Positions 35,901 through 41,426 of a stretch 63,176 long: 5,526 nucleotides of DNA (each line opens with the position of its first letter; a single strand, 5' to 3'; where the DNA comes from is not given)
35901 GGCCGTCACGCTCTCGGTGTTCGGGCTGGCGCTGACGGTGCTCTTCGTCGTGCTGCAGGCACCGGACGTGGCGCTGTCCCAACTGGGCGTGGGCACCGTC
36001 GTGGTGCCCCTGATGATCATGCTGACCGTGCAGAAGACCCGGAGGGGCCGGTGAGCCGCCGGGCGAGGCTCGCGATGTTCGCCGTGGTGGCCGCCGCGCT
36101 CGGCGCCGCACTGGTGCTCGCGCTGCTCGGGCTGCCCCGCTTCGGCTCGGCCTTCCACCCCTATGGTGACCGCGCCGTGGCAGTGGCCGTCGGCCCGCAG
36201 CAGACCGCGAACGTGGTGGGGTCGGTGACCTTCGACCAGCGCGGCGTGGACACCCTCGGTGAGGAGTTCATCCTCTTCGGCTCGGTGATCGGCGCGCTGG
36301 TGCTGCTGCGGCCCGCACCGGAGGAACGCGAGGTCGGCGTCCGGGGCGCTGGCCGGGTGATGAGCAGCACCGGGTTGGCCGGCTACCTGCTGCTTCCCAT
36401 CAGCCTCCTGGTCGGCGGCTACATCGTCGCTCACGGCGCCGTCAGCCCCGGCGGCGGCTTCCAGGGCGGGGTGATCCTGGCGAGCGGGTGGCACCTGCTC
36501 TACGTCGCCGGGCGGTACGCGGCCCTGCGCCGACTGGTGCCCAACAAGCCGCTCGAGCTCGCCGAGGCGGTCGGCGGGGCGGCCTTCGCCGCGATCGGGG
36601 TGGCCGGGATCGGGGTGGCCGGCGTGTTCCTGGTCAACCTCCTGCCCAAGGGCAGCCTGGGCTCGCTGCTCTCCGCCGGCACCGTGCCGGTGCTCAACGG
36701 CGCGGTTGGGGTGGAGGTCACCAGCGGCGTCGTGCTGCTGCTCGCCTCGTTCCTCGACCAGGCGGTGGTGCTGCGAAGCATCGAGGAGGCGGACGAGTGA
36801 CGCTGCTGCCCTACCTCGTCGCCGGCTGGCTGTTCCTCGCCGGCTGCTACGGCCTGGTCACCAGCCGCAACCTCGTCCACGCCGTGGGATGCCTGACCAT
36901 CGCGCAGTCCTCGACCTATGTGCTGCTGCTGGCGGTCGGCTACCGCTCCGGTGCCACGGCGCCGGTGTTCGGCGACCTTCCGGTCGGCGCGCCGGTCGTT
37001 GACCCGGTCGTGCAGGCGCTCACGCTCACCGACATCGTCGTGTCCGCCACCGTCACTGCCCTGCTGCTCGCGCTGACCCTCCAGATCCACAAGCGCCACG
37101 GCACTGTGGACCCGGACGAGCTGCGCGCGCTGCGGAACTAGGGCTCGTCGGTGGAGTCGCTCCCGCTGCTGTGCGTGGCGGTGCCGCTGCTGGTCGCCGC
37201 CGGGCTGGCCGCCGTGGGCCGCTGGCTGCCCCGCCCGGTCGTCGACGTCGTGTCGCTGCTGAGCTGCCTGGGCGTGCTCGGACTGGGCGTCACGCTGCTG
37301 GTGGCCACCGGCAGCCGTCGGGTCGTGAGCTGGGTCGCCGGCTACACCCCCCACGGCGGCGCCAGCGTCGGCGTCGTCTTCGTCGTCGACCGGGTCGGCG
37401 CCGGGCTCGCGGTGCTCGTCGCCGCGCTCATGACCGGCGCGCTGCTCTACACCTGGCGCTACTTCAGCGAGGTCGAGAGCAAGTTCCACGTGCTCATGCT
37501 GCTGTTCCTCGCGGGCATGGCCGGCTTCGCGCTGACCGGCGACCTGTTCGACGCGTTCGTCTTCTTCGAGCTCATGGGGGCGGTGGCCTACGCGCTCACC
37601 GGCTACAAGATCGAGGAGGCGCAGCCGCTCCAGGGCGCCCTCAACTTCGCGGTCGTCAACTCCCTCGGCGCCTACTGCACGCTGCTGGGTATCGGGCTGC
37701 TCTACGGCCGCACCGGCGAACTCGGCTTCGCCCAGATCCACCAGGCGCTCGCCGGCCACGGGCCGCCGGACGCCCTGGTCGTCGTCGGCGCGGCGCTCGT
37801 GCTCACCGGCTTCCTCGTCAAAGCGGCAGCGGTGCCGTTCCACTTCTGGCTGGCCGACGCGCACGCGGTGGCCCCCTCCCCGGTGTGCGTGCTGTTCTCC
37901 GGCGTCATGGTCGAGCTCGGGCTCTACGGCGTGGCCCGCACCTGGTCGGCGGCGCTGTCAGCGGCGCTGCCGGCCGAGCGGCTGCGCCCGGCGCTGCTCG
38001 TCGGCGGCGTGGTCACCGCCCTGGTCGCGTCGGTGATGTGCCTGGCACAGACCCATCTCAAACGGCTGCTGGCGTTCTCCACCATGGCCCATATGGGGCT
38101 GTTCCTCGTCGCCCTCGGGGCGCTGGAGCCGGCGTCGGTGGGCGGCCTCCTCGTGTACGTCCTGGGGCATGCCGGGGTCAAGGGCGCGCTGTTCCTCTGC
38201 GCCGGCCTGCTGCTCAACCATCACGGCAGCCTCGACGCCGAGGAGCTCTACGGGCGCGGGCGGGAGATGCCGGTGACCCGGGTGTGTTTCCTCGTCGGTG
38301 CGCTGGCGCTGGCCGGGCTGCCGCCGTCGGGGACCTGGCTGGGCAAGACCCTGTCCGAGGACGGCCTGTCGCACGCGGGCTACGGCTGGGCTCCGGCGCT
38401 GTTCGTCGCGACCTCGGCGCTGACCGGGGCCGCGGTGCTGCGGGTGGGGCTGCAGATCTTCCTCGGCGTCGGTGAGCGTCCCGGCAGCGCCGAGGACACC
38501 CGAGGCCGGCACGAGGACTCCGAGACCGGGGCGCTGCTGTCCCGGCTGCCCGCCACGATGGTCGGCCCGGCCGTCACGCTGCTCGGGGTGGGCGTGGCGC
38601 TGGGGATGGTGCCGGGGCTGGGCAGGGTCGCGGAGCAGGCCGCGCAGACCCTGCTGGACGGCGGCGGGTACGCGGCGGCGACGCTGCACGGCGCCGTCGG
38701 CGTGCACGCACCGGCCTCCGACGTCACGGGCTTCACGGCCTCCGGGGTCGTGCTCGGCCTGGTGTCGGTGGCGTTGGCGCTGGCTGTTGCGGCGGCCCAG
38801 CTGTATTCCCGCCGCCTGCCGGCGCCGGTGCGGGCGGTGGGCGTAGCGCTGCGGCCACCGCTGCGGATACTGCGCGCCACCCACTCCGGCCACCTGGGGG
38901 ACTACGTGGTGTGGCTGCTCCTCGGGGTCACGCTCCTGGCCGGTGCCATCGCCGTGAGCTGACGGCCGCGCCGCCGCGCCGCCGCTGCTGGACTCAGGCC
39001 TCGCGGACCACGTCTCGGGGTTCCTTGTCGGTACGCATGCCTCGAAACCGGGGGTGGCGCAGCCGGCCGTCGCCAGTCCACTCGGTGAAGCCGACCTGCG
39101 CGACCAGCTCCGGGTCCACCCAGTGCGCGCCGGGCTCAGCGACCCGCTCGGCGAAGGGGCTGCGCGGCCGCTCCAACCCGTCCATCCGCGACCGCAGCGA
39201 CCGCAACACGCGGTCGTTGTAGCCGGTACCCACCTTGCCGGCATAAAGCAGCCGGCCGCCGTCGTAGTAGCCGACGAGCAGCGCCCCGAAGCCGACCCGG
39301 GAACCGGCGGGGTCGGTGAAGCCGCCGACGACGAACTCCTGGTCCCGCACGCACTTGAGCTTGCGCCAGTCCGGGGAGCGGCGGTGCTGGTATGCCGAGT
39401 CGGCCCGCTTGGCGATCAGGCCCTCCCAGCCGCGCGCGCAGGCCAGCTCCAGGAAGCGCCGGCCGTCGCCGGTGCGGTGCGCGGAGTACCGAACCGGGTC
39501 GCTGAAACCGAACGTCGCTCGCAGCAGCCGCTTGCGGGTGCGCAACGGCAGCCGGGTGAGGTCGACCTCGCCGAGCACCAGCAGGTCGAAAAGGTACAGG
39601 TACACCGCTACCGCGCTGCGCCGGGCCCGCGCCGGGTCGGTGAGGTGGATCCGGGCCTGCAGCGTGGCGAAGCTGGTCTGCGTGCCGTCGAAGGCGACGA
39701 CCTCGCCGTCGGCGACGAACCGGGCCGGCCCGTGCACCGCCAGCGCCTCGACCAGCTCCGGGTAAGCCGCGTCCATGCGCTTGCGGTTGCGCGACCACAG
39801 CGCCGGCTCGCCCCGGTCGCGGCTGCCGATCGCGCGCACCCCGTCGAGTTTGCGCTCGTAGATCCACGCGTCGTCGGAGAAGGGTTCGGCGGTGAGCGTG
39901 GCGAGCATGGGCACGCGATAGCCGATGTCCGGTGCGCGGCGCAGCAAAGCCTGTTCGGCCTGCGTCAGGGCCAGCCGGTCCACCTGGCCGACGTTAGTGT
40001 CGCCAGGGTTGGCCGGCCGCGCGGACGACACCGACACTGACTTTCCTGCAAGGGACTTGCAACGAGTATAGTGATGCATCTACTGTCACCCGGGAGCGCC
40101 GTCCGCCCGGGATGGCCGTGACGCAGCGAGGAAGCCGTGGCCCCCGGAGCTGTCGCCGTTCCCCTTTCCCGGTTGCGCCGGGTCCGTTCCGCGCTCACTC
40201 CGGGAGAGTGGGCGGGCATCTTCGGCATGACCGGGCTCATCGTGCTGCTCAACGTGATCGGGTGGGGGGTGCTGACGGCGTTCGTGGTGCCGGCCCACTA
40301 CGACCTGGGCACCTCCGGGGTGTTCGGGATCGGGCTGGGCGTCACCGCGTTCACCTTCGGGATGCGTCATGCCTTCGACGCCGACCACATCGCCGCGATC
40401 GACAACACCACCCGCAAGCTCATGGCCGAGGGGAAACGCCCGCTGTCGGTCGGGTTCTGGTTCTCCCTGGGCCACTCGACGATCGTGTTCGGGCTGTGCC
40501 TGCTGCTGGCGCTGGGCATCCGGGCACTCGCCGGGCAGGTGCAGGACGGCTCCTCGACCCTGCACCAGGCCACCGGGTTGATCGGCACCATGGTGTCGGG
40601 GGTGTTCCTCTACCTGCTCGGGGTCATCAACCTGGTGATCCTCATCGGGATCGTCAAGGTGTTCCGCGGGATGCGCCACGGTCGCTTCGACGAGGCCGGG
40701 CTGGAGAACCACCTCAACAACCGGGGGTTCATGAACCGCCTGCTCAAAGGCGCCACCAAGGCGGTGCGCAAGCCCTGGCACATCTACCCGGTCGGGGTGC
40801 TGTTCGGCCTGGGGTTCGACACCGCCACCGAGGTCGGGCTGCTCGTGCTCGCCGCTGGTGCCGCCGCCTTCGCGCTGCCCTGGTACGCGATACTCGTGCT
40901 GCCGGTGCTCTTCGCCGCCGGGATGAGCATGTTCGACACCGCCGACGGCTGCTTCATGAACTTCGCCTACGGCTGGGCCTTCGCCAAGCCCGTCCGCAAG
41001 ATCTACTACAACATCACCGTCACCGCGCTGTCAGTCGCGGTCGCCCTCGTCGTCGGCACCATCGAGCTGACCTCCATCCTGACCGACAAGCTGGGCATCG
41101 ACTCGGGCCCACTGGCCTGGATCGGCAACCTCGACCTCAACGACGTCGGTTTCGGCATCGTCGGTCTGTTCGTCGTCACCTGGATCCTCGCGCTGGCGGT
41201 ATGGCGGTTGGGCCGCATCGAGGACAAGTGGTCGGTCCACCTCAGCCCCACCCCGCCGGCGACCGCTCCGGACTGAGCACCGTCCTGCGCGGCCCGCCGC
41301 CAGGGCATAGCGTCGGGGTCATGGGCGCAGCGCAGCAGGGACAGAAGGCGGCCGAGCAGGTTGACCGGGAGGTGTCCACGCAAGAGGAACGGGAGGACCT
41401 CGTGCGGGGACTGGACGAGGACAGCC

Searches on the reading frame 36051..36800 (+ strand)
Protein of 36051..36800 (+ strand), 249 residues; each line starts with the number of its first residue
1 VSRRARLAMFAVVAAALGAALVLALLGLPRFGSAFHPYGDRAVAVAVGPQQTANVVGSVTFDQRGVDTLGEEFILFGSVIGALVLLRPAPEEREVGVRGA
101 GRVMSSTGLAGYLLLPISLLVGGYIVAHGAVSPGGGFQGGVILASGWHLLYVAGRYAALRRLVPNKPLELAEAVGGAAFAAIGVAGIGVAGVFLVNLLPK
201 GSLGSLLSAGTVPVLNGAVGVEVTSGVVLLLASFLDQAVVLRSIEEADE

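Call 25: search_protein_families(library=pfam, proteins=[window:36051-36800:+], max_evalue=0.001)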
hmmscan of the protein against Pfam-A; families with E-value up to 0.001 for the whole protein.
window:36051-36800:+ (249 aa): 2 families
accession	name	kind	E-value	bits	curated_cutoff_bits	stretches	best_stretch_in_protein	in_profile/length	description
PF04039.18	MnhB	-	1.8e-18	67.4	22.5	1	112-228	7-126/127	Domain related to MnhB subunit of Na+/H+ antiporter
PF20501.3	MbhE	-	0.00089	19.7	27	1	3-88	2-86/98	MBH, subunit E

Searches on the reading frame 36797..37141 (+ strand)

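Call 64: search_protein_families(library=pfam, proteins=[window:36797-37141:+], max_evalue=0.001)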
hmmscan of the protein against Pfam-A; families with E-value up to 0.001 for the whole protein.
window:36797-37141:+ (114 aa): 1 family
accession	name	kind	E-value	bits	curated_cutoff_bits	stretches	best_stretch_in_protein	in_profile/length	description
PF00420.29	Oxidored_q2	-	7.6e-20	70.9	26.1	1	6-113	3-94/95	NADH-ubiquinone/plastoquinone oxidoreductase chain 4L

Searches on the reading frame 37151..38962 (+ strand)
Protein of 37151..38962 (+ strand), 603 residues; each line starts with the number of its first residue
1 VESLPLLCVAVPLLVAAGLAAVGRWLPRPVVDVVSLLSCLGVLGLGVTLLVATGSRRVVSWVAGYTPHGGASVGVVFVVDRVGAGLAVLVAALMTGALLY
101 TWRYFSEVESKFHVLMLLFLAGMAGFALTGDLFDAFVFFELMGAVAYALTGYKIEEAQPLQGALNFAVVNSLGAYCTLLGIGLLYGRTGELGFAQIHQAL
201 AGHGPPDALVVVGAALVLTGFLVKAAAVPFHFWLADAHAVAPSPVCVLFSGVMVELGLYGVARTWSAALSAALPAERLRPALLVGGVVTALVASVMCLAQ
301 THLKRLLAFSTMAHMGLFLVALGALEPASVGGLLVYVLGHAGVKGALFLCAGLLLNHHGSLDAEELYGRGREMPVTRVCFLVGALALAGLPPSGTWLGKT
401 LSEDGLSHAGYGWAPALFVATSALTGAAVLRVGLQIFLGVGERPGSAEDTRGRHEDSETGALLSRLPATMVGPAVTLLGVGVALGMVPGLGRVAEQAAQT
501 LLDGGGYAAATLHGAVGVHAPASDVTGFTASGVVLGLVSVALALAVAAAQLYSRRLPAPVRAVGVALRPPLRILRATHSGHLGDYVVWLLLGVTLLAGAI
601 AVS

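Call 64: search_protein_families(library=pfam, proteins=[window:37151-38962:+], max_evalue=0.001)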
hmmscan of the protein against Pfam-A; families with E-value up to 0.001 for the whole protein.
window:37151-38962:+ (603 aa): 1 family
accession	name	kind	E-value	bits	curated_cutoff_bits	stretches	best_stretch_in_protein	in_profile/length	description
PF00361.26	Proton_antipo_M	-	7.5e-57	193.2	21.5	1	130-425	2-294/294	NADH:quinone oxidoreductase/Mrp antiporter, TM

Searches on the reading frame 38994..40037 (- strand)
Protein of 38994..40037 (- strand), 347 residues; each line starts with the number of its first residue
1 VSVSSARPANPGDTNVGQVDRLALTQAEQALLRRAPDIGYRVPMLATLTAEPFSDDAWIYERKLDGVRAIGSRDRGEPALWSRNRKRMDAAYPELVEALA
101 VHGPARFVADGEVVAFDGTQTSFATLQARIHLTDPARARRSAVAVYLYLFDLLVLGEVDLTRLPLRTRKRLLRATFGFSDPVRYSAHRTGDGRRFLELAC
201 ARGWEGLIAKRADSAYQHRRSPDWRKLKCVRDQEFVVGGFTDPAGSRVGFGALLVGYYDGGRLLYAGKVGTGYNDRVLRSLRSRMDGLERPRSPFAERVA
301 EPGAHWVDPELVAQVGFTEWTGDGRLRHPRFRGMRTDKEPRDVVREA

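Call 64: search_protein_families(library=pfam, proteins=[window:38994-40037:-], max_evalue=0.001)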
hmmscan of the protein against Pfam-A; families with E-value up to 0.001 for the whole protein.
window:38994-40037:- (347 aa): 2 families
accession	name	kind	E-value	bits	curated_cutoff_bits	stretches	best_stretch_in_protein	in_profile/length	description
PF04679.21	DNA_ligase_A_C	-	7.4e-31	106.9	27.5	1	247-338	2-94/94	ATP dependent DNA ligase C terminal region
PF01068.26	DNA_ligase_A_M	-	2.7e-29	102.8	26.2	1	43-228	1-204/204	ATP dependent DNA ligase domain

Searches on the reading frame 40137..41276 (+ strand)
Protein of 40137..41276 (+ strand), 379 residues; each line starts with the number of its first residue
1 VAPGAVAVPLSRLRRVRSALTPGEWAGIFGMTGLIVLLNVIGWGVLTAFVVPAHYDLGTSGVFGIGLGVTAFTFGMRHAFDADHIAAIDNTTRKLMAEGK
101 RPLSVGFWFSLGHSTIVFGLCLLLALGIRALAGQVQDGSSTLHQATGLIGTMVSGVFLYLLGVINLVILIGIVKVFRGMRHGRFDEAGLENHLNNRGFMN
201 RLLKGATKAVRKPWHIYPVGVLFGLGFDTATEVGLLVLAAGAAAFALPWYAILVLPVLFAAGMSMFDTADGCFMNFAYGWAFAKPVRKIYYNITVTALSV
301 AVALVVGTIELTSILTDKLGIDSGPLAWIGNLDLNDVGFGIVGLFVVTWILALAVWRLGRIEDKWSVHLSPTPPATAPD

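Call 64: search_protein_families(library=pfam, proteins=[window:40137-41276:+], max_evalue=0.001)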
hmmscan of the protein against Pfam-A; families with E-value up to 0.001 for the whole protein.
window:40137-41276:+ (379 aa): 1 family
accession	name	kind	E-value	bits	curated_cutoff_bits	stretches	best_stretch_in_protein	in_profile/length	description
PF03824.22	NicO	-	8.1e-95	317.9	27.7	1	65-353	2-285/287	High-affinity nickel-transport protein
